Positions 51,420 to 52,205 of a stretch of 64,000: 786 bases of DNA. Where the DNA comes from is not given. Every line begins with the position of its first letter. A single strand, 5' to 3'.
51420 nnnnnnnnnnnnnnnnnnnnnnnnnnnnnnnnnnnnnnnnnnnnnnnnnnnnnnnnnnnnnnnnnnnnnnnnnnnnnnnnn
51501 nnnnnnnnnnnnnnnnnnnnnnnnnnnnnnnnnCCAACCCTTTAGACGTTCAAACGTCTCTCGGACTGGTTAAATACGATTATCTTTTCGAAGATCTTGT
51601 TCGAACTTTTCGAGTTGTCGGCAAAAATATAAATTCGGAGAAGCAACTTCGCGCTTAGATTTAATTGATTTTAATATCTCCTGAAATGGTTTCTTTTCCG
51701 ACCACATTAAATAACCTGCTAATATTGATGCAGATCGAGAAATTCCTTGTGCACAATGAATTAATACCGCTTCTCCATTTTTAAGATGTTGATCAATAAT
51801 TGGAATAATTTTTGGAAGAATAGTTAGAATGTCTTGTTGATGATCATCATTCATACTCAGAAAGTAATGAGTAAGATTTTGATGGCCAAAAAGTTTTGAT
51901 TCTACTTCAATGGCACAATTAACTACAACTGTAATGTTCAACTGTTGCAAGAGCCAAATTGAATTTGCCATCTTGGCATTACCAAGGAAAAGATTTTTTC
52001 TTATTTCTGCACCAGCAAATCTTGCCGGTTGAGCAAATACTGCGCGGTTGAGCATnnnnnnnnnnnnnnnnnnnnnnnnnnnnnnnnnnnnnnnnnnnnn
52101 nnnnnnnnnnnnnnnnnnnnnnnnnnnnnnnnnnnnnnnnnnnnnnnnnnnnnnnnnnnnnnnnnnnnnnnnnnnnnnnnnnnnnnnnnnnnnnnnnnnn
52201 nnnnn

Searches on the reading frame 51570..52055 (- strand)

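Call 5: search_protein_families(library=pfam, proteins=[window:51570-52055:-], max_evalue=1)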
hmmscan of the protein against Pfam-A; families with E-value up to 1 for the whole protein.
window:51570-52055:- (161 aa): 7 families
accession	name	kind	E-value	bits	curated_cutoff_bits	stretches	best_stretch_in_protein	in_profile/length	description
PF00782.25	DSPc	-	1.5e-27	96.5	33.5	1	22-153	1-132/133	Dual specificity phosphatase, catalytic domain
PF22785.1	Tc-R-P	-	8.3e-10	39.6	27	1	29-119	12-104/106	Polymorphic toxin system, DSP-PTPase phosphatase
PF22784.1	PTP-SAK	-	9.1e-06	26.2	27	1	29-139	20-130/153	Swiss Army Knife protein, DSP-PTPase phosphatase domain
PF04179.17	Init_tRNA_PT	-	0.00068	20.3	22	1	65-118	6-61/114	Rit1 DUSP-like domain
PF00102.32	Y_phosphatase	-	0.05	13.7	20.9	1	90-135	161-215/234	Protein-tyrosine phosphatase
PF05706.17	CDKN3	-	0.071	13.2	20.7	1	67-118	107-157/168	Cyclin-dependent kinase inhibitor 3 (CDKN3)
PF22741.1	PTP-NADK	-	0.19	11.6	27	1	94-121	107-136/163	DSP-PTPase phosphatase fused to NAD+ Kinase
